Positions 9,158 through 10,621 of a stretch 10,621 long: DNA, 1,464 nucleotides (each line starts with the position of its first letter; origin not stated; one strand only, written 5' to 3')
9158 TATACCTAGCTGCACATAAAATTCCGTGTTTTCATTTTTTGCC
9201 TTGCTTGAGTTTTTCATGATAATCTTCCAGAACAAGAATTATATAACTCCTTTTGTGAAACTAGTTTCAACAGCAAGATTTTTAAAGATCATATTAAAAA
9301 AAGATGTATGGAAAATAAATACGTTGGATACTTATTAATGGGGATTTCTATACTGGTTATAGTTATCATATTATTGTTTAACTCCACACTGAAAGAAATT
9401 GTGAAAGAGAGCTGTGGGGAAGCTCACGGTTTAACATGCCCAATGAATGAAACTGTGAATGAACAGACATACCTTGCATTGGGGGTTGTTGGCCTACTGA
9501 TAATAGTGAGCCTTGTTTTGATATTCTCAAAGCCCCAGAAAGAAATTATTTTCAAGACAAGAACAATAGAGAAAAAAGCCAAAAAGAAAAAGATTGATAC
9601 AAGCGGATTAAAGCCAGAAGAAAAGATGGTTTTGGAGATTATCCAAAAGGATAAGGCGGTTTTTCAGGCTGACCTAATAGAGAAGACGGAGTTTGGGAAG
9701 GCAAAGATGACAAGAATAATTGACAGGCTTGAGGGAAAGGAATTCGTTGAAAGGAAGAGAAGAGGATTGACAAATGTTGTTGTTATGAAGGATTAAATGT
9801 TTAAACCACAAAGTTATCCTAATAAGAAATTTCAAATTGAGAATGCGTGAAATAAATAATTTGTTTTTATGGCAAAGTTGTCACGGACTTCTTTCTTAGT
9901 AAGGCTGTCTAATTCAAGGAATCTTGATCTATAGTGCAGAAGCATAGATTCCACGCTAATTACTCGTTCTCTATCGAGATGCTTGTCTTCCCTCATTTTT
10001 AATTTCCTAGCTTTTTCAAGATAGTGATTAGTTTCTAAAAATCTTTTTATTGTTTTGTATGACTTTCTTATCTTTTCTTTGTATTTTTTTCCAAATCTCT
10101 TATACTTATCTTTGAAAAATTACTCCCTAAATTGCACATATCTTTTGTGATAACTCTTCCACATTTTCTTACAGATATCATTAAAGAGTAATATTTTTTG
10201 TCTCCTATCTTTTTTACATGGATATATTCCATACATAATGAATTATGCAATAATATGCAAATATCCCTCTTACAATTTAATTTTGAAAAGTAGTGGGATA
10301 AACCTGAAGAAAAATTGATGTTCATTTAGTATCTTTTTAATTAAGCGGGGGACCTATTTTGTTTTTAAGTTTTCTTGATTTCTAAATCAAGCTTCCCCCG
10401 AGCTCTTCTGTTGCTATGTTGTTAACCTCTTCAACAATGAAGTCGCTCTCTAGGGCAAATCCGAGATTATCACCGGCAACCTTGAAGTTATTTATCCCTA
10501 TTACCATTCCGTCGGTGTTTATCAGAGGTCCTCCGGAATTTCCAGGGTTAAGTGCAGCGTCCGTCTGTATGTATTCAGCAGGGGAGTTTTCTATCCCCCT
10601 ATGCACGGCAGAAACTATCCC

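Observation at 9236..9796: Divergent membrane-tethered wHTH regulator with a C-x2-H-x3-C-x-M sensor loop, plus a perfect 14-bp palindrome as likely operator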

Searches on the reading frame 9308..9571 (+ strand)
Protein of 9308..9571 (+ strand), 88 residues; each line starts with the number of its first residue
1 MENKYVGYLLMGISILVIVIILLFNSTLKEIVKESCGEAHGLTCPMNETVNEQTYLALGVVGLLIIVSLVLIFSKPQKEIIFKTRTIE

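Call 33: search_protein_representatives(protein=window:9308-9571:+)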
Query: 88 residues. Proteins with E-value up to 0.001 (for the whole library): 83; up to 1e-10: 37; up to 1e-30: 0. The best 83 are listed.
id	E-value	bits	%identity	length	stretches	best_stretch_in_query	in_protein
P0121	1.4e-26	108.0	64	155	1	1-88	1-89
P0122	2.4e-26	107.2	65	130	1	1-85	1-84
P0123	4.7e-25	103.1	59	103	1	1-83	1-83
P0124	9.7e-24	99.0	65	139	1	1-83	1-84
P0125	2.8e-23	97.5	54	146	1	1-83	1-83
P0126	3.8e-23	97.1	59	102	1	1-87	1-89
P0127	2.2e-21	91.4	55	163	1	1-83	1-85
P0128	3.1e-21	91.0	52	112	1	1-88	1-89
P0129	1.3e-19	85.9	55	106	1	1-76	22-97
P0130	2.0e-19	85.2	74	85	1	1-58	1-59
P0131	2.1e-19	85.1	55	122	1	1-83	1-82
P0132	1.0e-17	79.8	46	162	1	1-85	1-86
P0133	1.6e-16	76.0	44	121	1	1-84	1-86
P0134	1.9e-16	75.8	59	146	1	1-73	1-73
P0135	3.2e-16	75.0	49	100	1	1-84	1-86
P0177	2.2e-07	46.9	24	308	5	13-54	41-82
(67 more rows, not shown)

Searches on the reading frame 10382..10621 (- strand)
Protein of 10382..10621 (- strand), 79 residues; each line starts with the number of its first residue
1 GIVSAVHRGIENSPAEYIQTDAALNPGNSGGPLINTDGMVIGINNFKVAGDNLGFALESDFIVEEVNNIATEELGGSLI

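Call 37: search_protein_families(library=pfam, proteins=[window:10382-10621:-], max_evalue=0.01)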
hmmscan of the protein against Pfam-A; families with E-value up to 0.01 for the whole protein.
window:10382-10621:- (79 aa): 3 families
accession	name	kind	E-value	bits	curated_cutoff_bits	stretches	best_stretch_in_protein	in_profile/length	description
PF13365.12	Trypsin_2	-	2.1e-09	38.7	27.6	1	1-43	101-144/144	Trypsin-like peptidase domain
PF00089.32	Trypsin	-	1.3e-07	32.1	20.6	1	15-51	162-201/220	Trypsin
PF01732.22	Mycop_pep_DUF31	-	0.0068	16.6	27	1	11-45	311-345/346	Mycoplasma peptidase (DUF31)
